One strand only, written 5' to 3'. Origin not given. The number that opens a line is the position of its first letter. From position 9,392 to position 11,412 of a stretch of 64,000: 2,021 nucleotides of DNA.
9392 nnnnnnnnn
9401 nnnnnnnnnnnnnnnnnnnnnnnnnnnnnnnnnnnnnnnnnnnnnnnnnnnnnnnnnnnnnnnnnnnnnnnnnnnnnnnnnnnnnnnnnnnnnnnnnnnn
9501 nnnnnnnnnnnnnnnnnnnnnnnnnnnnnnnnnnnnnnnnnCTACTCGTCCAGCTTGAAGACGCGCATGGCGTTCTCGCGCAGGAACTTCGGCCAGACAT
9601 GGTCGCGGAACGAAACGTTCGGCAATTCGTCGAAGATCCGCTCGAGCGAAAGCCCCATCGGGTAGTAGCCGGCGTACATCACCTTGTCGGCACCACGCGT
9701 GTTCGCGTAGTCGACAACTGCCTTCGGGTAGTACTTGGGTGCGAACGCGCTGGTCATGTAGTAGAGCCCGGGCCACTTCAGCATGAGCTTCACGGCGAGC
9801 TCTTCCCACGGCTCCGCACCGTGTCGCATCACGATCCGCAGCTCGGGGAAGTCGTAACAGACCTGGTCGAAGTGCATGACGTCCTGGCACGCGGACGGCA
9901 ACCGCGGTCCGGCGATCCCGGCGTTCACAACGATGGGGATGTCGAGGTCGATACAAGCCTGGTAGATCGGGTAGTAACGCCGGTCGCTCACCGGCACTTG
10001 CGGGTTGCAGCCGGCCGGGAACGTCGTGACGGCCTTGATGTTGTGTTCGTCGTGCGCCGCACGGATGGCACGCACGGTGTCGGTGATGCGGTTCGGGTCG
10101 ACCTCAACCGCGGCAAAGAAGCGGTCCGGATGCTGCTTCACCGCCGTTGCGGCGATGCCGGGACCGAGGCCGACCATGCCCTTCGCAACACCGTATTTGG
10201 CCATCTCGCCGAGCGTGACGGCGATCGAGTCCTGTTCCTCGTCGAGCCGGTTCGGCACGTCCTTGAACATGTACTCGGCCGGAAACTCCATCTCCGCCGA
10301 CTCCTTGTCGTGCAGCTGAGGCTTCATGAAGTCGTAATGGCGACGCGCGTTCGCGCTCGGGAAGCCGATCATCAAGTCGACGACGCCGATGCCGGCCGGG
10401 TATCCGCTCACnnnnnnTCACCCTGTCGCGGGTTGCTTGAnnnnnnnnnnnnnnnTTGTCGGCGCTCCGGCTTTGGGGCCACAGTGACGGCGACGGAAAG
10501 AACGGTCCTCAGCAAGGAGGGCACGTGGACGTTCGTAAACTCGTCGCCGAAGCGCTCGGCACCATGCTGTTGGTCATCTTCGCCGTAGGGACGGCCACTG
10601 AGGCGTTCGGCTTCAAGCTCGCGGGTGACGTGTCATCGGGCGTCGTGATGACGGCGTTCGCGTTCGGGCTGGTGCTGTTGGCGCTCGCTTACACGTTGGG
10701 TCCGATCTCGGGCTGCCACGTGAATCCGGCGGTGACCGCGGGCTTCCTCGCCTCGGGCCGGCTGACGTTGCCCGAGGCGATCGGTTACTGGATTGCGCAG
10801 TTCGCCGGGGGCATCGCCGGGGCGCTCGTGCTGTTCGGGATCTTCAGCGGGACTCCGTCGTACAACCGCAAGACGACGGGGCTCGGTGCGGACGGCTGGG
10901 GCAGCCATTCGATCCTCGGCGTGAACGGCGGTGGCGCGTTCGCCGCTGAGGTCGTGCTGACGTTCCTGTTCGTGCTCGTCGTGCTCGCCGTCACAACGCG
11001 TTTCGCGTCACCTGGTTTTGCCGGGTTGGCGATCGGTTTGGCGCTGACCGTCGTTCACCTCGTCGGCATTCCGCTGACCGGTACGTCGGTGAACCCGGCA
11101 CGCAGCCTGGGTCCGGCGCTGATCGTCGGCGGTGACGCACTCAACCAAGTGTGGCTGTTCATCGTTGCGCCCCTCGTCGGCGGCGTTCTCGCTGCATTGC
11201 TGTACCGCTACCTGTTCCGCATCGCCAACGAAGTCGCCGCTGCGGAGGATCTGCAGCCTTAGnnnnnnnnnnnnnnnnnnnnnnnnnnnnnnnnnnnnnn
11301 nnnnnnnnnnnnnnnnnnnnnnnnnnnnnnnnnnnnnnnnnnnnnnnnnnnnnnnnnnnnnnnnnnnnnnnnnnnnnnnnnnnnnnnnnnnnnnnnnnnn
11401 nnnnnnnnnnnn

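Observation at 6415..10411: Secreted quinoprotein-like beta-propeller GTGA-coupled to a secreted DUF1080 (3-keto-glycoside hydrolase-like) protein, preceded by an amidohydrolase-2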

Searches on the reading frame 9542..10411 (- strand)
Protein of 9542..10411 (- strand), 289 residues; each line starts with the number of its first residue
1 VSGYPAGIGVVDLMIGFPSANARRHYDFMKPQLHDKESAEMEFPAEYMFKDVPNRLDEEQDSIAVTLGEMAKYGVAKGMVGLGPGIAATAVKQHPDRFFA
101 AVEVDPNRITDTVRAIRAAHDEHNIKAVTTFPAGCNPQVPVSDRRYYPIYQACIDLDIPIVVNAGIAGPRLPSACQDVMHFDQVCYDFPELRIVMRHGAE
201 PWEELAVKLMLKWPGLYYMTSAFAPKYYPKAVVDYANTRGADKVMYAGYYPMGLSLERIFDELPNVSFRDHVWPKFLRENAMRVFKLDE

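Call 4: search_protein_families(library=pfam, proteins=[window:9542-10411:-], max_evalue=0.01)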
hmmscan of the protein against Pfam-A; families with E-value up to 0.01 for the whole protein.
window:9542-10411:- (289 aa): 1 family
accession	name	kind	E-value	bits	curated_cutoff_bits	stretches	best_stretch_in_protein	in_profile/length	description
PF04909.20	Amidohydro_2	-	3.7e-25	89.7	26.4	1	61-287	38-289/289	Amidohydrolase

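Call 5: search_protein_families(library=ncbifam, proteins=[window:9542-10411:-], max_evalue=0.01)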
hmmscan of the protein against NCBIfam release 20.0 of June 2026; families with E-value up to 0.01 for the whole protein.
window:9542-10411:- (289 aa): 0 families

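Call 93: search_solved_structures(query=window:9542-10411:-, max_evalue=0.001)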
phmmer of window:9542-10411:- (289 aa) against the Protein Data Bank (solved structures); distinct sequences matched with E-value up to 0.001: 1.
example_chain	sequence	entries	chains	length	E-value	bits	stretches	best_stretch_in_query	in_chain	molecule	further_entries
3irs_A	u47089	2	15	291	5.7e-18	68.4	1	28-284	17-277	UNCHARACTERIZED PROTEIN BB4693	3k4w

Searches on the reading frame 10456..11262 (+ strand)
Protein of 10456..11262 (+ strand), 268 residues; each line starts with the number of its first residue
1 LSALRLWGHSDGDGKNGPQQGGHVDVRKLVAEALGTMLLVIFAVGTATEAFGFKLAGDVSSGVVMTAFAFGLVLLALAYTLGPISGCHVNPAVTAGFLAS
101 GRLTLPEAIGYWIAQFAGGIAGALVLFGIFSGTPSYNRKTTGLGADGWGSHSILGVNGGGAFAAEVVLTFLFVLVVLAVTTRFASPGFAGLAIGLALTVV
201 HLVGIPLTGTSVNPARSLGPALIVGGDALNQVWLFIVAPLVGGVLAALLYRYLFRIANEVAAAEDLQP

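Call 4: search_protein_families(library=pfam, proteins=[window:10456-11262:+], max_evalue=0.01)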
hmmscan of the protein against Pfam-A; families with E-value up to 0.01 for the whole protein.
window:10456-11262:+ (268 aa): 1 family
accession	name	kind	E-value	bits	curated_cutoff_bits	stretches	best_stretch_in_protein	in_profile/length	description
PF00230.25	MIP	-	2.7e-52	178.2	25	1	26-250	8-222/222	Major intrinsic protein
